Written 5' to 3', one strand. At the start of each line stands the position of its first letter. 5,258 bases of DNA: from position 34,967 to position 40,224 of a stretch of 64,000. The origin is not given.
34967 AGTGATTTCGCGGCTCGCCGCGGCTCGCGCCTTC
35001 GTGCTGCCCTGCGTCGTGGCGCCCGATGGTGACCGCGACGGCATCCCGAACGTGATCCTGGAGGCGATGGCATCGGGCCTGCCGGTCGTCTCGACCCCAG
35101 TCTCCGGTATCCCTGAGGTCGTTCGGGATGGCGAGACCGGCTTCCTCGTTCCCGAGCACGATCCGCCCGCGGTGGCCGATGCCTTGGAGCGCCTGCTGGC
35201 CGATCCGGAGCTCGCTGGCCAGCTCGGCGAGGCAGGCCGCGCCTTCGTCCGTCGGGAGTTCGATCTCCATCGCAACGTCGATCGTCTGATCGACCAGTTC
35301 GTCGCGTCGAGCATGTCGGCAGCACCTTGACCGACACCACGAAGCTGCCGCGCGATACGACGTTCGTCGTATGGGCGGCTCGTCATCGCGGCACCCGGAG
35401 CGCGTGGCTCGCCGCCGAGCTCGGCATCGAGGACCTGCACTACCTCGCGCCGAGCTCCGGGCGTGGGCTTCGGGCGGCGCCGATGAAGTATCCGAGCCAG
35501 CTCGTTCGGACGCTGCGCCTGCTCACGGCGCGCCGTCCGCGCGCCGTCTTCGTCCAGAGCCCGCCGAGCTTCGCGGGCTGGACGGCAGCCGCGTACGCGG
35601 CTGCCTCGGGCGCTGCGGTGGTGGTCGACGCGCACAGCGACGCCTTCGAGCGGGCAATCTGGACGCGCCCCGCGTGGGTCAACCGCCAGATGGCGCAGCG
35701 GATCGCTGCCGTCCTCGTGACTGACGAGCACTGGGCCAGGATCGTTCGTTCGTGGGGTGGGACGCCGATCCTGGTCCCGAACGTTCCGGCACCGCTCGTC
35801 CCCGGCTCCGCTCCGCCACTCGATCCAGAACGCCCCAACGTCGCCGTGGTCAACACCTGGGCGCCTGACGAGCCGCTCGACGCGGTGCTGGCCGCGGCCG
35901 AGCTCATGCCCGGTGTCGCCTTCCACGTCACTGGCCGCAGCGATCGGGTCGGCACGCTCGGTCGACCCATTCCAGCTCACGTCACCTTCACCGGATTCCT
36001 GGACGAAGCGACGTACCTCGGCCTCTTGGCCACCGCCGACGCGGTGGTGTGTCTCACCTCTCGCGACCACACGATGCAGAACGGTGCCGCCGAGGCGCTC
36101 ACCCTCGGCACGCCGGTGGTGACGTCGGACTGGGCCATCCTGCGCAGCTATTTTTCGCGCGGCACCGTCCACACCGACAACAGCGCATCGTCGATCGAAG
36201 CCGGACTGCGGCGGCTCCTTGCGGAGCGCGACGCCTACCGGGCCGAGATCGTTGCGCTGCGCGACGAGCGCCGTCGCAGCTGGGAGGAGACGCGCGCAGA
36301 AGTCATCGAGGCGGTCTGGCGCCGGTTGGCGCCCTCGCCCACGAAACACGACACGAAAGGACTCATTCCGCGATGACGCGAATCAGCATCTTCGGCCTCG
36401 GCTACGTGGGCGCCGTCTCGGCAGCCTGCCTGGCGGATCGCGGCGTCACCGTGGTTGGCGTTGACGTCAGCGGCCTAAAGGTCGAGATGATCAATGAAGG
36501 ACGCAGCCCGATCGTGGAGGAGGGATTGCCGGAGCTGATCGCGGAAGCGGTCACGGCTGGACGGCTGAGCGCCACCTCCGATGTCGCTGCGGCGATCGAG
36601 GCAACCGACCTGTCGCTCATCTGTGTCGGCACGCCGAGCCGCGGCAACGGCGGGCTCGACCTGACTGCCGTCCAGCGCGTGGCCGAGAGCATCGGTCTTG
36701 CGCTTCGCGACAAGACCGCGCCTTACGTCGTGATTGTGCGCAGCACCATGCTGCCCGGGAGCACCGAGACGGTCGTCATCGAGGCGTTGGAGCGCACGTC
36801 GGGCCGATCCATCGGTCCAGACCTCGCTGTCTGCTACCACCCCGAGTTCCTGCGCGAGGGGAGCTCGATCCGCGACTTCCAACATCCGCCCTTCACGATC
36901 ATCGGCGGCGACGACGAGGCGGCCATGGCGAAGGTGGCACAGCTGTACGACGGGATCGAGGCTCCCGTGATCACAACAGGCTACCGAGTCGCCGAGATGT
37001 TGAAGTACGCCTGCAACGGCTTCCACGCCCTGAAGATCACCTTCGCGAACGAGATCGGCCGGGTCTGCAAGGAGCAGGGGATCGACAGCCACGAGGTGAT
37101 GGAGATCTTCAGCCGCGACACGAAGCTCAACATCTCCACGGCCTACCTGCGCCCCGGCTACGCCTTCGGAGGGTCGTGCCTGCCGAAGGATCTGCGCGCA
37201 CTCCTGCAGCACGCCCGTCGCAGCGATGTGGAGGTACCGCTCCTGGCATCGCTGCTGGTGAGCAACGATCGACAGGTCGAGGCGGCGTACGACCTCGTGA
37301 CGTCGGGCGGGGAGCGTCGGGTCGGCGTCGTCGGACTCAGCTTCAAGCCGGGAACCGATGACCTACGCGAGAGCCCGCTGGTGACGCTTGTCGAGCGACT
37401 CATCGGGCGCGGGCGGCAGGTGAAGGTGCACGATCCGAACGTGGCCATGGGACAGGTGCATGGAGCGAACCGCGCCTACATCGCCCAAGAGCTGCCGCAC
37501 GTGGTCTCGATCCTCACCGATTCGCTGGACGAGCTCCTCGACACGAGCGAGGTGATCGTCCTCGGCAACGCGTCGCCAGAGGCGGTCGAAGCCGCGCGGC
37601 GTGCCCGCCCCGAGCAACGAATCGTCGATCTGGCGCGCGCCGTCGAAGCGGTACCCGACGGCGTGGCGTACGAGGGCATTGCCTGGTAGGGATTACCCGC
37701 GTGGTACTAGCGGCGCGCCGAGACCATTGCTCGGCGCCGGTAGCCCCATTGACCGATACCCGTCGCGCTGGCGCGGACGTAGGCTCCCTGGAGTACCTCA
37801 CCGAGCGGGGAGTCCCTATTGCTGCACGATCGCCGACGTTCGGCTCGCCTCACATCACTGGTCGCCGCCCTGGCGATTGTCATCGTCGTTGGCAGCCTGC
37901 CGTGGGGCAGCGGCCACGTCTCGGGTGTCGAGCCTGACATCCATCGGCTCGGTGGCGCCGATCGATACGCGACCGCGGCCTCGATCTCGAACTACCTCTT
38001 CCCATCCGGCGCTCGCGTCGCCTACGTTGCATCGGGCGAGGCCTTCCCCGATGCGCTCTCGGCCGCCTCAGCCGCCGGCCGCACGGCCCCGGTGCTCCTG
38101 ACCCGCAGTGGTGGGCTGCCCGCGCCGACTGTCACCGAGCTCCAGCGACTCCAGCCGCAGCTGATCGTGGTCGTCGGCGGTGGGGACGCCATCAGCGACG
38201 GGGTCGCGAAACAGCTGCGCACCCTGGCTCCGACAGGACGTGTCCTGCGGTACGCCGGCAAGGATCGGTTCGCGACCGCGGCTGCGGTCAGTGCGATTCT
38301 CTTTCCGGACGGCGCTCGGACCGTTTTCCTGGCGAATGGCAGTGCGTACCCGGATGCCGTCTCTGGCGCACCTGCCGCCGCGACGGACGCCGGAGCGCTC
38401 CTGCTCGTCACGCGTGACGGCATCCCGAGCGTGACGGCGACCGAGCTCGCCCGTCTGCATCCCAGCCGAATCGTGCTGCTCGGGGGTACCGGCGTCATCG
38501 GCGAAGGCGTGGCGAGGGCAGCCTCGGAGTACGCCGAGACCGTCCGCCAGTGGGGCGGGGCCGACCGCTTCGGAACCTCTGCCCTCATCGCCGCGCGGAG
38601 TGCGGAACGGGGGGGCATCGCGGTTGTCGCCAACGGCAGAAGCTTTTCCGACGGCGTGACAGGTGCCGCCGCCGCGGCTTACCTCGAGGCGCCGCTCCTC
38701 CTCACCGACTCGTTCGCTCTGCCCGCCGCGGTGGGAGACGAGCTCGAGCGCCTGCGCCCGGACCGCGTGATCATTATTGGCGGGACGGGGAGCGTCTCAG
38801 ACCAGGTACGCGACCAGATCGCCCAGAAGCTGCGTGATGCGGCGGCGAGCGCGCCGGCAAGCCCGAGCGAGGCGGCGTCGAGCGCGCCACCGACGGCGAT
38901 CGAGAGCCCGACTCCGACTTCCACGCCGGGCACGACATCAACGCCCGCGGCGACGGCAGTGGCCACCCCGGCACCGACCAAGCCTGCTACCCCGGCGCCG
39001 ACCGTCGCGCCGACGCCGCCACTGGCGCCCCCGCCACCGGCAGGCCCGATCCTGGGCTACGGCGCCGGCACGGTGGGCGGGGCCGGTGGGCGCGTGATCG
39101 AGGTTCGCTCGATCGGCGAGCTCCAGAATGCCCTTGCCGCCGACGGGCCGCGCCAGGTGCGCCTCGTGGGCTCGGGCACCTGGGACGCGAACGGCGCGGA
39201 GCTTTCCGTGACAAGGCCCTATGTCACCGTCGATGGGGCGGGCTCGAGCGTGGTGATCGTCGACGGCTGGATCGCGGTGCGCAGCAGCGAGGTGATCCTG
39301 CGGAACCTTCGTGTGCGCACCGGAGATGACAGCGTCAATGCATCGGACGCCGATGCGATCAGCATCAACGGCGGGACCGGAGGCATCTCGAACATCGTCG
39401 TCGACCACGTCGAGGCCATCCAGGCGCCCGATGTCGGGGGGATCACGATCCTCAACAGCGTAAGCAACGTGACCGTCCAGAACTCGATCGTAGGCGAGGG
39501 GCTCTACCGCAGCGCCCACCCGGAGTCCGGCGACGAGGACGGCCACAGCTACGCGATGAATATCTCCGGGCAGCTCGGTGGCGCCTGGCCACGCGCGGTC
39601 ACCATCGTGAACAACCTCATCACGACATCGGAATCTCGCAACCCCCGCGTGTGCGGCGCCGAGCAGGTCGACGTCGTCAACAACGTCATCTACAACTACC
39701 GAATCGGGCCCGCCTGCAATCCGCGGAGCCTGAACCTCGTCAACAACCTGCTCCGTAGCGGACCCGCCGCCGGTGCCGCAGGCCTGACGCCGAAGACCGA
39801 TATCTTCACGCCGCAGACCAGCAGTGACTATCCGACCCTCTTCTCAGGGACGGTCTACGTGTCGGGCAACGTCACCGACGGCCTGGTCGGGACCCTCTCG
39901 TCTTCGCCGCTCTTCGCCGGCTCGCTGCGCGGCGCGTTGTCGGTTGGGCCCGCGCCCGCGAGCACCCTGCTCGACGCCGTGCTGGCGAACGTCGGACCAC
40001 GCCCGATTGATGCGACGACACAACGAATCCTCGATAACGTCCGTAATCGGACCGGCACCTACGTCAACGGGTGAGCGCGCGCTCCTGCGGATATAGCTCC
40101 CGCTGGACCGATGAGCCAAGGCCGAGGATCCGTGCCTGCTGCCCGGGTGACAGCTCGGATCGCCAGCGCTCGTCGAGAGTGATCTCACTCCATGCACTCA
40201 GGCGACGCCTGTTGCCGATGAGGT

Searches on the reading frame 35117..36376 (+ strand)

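Call 10: search_protein_families(library=pfam, proteins=[window:35117-36376:+], max_evalue=0.001)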
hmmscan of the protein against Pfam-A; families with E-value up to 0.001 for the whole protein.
window:35117-36376:+ (419 aa): 3 families
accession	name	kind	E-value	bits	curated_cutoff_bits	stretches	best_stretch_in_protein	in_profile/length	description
PF13524.12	Glyco_trans_1_2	-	7.6e-08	32.9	25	1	258-380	6-123/144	Glycosyl transferase-like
PF13692.12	Glyco_trans_1_4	-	1.2e-07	32.5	27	1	266-368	33-140/142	Glycosyl transferases group 1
PF00534.26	Glycos_transf_1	-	2e-06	27.9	26.4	1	283-374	69-162/172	Glycosyl transferases group 1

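Call 23: search_protein_families(library=ncbifam, proteins=[window:35117-36376:+], max_evalue=0.00001)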
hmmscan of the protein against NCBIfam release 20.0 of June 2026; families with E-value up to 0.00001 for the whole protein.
window:35117-36376:+ (419 aa): 1 family
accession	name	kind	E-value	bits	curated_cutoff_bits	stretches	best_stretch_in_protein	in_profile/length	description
TIGR04047.1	MSMEG_0565_glyc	hypoth_equivalog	5.1e-07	29.1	259.85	1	280-396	251-367/373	MSMEG_0565 family glycosyltransferase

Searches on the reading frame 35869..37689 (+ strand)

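Call 10: search_protein_families(library=pfam, proteins=[window:35869-37689:+], max_evalue=0.001)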
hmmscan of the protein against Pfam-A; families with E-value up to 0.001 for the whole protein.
window:35869-37689:+ (606 aa): 3 families
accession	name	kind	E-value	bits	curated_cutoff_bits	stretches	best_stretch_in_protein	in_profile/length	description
PF03721.20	UDPG_MGDP_dh_N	-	1.6e-50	171.7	27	1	171-357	2-185/187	UDP-glucose/GDP-mannose dehydrogenase family, NAD binding domain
PF00984.24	UDPG_MGDP_dh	-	2.1e-28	98.7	25.4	1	374-467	2-93/94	UDP-glucose/GDP-mannose dehydrogenase family, central domain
PF03720.21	UDPG_MGDP_dh_C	-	1.9e-13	51.1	30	1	486-574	1-79/103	UDP-glucose/GDP-mannose dehydrogenase family, UDP binding domain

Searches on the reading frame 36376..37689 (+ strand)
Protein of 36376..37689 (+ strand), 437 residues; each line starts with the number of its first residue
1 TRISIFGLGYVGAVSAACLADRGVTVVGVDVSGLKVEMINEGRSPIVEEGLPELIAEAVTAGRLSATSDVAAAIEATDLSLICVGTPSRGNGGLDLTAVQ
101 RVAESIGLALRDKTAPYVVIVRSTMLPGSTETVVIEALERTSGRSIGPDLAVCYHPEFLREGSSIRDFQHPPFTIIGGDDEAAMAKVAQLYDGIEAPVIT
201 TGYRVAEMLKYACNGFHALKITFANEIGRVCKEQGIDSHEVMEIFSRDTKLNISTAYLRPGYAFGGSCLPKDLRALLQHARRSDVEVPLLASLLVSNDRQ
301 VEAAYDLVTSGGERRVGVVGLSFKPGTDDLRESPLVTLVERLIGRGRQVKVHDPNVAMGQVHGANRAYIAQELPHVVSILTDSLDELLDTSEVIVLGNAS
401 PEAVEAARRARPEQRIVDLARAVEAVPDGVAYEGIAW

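Call 23: search_protein_families(library=ncbifam, proteins=[window:36376-37689:+], max_evalue=0.00001)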
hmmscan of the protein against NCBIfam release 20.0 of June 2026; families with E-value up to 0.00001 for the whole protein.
window:36376-37689:+ (437 aa): 7 families
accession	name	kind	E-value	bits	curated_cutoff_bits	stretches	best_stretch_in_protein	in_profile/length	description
TIGR03026.1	NDP-sugDHase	subfamily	3.1e-121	405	189.8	1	2-418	2-410/413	nucleotide sugar dehydrogenase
NF041297.1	UDPGDh_AglM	equivalog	3.1e-97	326.2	670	1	2-435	2-428/429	UDP-glucose 6-dehydrogenase AglM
NF047673.2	TeichurnBiosyTuaD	equivalog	5.6e-73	246.5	700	1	2-357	3-353/439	UDP-glucose 6-dehydrogenase TuaD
NF008286.0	PRK11064.1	equivalog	6.8e-44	150.1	459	1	2-357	5-365/420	UDP-N-acetyl-D-mannosamine dehydrogenase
NF040825.1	UDPMaNacDH_Arch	equivalog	1.2e-43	149.6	750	1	2-357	2-352/418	UDP-N-acetyl-D-mannosamine dehydrogenase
NF011631.0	PRK15057.1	equivalog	3.2e-29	102.2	757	1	2-356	2-339/388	UDP-glucose 6-dehydrogenase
NF011729.0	PRK15182.1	equivalog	4.4e-18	65.3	592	1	2-361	8-362/425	Vi polysaccharide biosynthesis UDP-N-acetylglucosamine C-6 dehydrogenase TviB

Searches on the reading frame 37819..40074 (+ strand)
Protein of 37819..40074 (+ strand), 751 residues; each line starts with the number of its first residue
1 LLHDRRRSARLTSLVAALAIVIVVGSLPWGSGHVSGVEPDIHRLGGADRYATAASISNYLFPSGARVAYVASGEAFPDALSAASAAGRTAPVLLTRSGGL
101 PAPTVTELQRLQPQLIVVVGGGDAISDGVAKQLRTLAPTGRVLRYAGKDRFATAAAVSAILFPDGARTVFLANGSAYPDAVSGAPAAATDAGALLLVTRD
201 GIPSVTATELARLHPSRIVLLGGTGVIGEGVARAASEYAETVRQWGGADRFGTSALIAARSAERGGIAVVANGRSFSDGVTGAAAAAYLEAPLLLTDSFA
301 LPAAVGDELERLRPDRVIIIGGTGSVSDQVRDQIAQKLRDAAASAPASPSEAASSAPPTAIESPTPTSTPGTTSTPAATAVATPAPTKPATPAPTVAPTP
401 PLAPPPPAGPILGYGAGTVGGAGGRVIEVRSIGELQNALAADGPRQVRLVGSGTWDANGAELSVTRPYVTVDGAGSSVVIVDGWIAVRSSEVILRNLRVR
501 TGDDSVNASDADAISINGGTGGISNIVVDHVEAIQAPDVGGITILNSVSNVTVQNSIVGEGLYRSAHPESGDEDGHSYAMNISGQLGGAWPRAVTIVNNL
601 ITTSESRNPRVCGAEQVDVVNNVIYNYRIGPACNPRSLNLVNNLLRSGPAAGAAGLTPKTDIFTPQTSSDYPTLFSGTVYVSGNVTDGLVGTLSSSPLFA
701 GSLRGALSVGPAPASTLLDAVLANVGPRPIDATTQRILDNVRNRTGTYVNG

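Call 5: search_protein_families(library=pfam, proteins=[window:37819-40074:+], max_evalue=0.01)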
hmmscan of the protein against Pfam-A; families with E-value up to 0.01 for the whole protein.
window:37819-40074:+ (751 aa): 2 families
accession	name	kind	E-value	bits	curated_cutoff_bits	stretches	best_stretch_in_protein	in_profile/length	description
PF04122.17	CW_binding_2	-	6.9e-49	164.7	24.9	3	43-129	1-72/73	Cell wall binding domain 2 (CWB2)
PF00544.25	Pectate_lyase_4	-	0.00064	19.8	24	0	473-626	44-189/211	Pectate lyase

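Call 7: search_protein_families(library=ncbifam, proteins=[window:37819-40074:+], max_evalue=0.001)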
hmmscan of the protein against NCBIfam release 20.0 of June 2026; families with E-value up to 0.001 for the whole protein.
window:37819-40074:+ (751 aa): 2 families
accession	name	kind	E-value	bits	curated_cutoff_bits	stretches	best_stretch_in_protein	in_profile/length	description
NF041900.1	pec_ly_PelZ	equivalog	4.8e-24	85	840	1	407-629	27-255/422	pectate lyase PelZ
NF033435.1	S-layer_Clost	equivalog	2.4e-08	33.3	650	0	217-336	478-600/728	S-layer protein SlpA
